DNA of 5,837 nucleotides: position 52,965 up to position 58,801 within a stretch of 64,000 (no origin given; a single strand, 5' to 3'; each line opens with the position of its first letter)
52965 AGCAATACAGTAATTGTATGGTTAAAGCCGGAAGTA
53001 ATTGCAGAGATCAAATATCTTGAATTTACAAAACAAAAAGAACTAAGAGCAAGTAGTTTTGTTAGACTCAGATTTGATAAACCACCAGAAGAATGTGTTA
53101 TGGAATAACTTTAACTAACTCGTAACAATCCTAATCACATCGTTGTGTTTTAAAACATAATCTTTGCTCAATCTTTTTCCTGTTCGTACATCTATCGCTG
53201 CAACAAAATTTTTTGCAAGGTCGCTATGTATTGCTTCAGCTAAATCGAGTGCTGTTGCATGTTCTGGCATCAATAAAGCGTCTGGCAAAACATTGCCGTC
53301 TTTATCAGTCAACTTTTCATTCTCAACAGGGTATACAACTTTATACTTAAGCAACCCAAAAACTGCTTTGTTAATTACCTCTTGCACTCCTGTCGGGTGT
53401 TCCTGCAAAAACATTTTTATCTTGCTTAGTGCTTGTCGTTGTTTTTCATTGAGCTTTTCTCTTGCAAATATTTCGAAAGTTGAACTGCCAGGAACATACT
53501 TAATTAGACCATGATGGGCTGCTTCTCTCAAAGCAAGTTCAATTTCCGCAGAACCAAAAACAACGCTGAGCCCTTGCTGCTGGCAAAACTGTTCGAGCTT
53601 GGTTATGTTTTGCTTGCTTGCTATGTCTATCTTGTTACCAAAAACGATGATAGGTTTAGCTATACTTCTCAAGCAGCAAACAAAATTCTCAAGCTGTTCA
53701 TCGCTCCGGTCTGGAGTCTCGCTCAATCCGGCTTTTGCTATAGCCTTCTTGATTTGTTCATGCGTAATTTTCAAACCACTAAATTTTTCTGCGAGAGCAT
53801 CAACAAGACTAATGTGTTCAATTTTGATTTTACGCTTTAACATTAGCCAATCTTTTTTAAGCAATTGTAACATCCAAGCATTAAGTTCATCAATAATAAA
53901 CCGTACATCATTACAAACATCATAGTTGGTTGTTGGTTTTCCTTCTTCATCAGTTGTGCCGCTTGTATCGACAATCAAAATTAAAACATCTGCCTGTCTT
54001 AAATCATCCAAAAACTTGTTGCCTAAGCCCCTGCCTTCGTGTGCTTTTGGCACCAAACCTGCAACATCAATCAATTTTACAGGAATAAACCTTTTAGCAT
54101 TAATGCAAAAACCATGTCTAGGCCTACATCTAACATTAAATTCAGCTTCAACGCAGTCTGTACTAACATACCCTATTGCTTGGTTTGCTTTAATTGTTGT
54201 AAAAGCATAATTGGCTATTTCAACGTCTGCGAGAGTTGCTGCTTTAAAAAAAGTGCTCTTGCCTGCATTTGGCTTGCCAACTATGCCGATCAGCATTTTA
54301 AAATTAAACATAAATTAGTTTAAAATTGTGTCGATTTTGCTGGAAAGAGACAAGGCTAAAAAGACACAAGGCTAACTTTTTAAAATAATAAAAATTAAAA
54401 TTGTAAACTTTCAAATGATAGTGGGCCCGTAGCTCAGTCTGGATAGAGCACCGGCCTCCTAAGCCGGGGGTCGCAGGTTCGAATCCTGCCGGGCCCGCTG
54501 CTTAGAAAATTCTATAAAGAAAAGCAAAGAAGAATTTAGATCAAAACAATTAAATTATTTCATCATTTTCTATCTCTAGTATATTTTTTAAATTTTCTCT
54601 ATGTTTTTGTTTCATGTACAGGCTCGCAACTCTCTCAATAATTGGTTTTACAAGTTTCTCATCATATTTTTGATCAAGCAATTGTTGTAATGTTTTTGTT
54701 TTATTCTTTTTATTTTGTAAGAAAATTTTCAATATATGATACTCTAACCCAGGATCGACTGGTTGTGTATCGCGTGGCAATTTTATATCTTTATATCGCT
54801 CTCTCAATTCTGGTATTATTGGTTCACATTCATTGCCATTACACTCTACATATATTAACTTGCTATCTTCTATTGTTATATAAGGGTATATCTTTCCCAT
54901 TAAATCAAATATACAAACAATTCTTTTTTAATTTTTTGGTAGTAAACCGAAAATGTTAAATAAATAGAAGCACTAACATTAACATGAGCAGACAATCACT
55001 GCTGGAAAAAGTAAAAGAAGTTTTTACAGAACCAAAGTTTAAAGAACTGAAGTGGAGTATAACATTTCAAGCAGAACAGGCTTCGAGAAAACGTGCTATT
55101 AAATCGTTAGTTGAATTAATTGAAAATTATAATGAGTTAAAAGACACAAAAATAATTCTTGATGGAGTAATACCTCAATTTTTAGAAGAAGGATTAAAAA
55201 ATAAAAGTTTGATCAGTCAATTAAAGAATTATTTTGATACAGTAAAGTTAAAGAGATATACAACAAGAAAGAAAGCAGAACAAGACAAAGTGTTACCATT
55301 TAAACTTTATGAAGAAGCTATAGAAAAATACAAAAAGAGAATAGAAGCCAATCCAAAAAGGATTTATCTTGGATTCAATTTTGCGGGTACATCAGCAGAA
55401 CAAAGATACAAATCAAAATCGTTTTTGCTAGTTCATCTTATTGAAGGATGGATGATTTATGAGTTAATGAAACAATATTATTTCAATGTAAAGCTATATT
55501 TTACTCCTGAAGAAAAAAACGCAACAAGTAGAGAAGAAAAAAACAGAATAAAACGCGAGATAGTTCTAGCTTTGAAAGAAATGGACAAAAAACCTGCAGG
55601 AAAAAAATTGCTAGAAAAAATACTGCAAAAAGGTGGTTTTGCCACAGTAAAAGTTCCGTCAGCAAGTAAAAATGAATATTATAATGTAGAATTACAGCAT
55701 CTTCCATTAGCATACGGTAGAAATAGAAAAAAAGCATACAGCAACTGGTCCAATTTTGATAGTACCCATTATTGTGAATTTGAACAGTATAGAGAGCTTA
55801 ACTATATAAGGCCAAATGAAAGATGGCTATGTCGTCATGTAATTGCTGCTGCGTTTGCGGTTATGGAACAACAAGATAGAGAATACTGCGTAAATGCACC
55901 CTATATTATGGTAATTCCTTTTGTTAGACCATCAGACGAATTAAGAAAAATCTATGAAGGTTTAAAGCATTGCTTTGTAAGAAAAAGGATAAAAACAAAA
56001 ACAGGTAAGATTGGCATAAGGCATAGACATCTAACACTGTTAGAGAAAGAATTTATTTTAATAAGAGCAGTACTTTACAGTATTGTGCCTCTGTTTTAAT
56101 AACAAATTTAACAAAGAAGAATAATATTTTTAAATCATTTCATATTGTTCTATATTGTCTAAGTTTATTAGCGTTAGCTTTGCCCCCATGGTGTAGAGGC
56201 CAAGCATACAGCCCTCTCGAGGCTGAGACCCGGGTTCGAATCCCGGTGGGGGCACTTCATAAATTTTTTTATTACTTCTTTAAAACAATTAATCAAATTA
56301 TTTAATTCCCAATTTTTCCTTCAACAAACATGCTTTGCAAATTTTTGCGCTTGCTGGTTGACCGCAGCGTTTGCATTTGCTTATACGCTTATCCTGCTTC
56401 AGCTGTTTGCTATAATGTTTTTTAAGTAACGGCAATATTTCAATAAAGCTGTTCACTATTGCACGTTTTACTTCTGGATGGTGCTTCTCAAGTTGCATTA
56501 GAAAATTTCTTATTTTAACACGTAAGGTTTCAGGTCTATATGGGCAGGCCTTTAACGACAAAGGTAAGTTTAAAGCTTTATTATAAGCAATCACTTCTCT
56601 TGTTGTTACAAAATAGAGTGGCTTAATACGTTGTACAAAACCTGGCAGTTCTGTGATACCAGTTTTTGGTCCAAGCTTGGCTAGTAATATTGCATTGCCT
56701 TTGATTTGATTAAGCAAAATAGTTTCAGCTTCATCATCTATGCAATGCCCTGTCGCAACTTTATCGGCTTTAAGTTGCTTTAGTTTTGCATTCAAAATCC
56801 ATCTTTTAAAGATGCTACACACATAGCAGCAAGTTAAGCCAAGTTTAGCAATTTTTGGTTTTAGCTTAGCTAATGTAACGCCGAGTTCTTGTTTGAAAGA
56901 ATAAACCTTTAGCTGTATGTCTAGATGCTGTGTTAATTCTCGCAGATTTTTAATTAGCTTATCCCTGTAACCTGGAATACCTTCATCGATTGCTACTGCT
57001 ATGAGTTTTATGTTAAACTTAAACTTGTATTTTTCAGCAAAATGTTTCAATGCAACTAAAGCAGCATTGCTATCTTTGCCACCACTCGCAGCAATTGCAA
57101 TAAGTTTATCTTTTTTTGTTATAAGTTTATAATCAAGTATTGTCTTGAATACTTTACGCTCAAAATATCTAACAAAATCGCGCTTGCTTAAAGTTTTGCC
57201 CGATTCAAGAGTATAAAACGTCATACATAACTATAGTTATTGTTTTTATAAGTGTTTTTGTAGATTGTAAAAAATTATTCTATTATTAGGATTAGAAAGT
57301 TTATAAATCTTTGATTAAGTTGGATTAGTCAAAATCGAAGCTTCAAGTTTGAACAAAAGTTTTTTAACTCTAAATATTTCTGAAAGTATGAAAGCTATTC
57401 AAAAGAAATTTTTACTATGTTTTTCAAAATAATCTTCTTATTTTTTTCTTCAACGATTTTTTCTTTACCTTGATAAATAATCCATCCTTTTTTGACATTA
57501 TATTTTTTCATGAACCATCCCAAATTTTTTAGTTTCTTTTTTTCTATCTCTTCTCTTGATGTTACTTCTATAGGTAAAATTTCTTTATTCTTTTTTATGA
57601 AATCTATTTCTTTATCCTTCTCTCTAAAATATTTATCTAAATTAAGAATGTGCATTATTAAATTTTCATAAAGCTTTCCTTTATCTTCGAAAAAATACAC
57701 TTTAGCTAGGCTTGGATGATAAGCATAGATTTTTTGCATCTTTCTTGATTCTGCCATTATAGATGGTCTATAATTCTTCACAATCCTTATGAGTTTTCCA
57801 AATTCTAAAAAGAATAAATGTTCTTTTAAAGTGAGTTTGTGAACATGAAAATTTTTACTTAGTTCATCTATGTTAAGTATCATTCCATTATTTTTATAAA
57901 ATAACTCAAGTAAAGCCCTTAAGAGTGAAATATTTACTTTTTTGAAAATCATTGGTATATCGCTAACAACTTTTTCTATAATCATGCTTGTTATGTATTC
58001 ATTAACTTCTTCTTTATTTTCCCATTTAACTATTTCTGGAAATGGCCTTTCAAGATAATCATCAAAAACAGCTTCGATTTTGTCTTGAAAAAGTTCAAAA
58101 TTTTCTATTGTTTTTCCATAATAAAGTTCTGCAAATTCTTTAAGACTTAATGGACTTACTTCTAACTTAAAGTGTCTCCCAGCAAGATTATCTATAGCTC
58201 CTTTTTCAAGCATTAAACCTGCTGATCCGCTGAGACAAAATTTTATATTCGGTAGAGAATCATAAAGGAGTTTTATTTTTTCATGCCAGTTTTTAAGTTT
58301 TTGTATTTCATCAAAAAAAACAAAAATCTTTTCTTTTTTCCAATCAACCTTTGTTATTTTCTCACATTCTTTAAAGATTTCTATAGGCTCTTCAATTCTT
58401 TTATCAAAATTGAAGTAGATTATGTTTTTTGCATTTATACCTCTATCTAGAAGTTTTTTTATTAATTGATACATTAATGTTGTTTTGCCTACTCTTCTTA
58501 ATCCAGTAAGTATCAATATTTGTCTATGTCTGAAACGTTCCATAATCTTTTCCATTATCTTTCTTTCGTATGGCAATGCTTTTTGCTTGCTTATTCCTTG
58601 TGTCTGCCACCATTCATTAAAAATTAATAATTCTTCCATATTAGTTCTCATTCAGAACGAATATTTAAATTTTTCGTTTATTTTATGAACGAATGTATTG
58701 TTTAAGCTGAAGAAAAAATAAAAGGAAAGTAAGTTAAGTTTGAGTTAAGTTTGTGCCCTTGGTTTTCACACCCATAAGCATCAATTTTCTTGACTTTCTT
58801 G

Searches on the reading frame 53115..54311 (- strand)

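Call 37: search_protein_families(library=pfam, proteins=[window:53115-54311:-], max_evalue=0.0001)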
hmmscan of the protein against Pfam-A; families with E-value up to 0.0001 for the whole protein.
window:53115-54311:- (398 aa): 4 families
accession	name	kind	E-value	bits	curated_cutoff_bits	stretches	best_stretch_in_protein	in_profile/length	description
PF08438.16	YGR210-like_G4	-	7e-31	107.3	24.7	1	226-331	3-108/108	Obg-like GTPase YGR210-like, G4 motif-containing domain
PF01926.29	MMR_HSR1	-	4e-17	62.8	21.9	1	8-121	2-91/113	50S ribosome-binding GTPase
PF02824.27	TGS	-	2.5e-12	47.1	22.2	1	340-397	3-60/60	TGS domain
PF02421.24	FeoB_N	-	5e-07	29.8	27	1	8-45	3-40/156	Ferrous iron transport protein B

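Call 38: search_protein_families(library=ncbifam, proteins=[window:53115-54311:-], max_evalue=0.0001)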
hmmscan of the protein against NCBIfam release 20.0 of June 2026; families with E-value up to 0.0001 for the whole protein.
window:53115-54311:- (398 aa): 15 families
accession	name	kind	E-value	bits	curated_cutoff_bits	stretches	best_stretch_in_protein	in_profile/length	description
NF007171.0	PRK09602.1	subfamily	2.4e-155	517.3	387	1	6-397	3-395/397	YchF-related putative GTPase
TIGR00092.1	TIGR00092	equivalog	1.4e-24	86.9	279.2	1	8-298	5-285/368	redox-regulated ATPase YchF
TIGR02729.1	Obg_CgtA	equivalog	1.5e-23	83.4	280.25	2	77-181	206-302/329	Obg family GTPase CgtA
NF008955.0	PRK12297.1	equivalog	1.2e-22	80.4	406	1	8-179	162-303/429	GTPase ObgE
NF008956.1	PRK12299.1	equivalog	2.6e-22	79.2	300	2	75-168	205-285/327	GTPase ObgE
NF008954.1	PRK12296.1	equivalog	4.6e-14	51.7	377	1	80-147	210-270/470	GTPase ObgE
TIGR00231.1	small_GTP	domain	2.7e-08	33.7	42.5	1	6-120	4-97/164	GTP-binding protein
TIGR03594.1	GTPase_EngA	equivalog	3.3e-06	26.4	306.7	0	8-22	178-192/432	ribosome biogenesis GTPase Der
NF003661.0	PRK05291.1-3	equivalog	4.7e-06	26.2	380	0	7-33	218-244/448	tRNA uridine-5-carboxymethylaminomethyl(34) synthesis GTPase MnmE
NF000908.1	PRK00089.1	equivalog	5.4e-06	25.9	237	0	7-32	5-30/291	GTPase Era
TIGR00436.1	era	equivalog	1.8e-05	24.3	116.25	0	7-32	2-27/270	GTPase Era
TIGR00450.1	mnmE_trmE_thdF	equivalog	2e-05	23.9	252.6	0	8-135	212-317/446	tRNA uridine-5-carboxymethylaminomethyl(34) synthesis GTPase MnmE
TIGR03156.1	GTP_HflX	equivalog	2.1e-05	23.6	216.75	0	7-42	191-226/351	GTPase HflX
TIGR03918.1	GTP_HydF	equivalog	2.9e-05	23.1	325.55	0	5-33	7-35/392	[FeFe] hydrogenase H-cluster maturation GTPase HydF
TIGR00437.1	feoB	equivalog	6.1e-05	21.9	315.65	0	12-45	1-34/594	ferrous iron transport protein B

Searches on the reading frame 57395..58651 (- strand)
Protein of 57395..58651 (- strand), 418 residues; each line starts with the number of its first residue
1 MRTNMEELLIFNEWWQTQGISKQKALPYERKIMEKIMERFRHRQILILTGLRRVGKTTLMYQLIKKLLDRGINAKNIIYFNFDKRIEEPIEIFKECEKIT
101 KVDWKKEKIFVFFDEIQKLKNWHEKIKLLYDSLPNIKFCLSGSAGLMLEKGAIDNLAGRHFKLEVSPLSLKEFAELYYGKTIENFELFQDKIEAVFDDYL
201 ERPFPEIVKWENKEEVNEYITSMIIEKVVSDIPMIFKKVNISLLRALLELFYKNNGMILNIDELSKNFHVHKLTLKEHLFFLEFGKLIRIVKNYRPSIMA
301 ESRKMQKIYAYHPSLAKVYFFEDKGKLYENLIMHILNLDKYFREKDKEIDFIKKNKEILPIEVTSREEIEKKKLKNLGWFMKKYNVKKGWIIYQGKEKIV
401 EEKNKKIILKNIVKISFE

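Call 37: search_protein_families(library=pfam, proteins=[window:57395-58651:-], max_evalue=0.0001)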
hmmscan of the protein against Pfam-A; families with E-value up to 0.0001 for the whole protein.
window:57395-58651:- (418 aa): 3 families
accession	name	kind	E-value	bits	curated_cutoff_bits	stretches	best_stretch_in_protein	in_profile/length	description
PF13173.12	AAA_14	-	8.7e-35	120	27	1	43-173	2-128/129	AAA domain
PF13635.12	DUF4143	-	2.9e-12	47.1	28.1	1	230-365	2-159/160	Domain of unknown function (DUF4143)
PF20720.3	nSTAND3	-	1.2e-06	28.7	27.2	1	30-116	4-74/155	Novel STAND NTPase 3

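Call 38: search_protein_families(library=ncbifam, proteins=[window:57395-58651:-], max_evalue=0.0001)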
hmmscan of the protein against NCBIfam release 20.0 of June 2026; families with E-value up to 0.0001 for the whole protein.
window:57395-58651:- (418 aa): 0 families
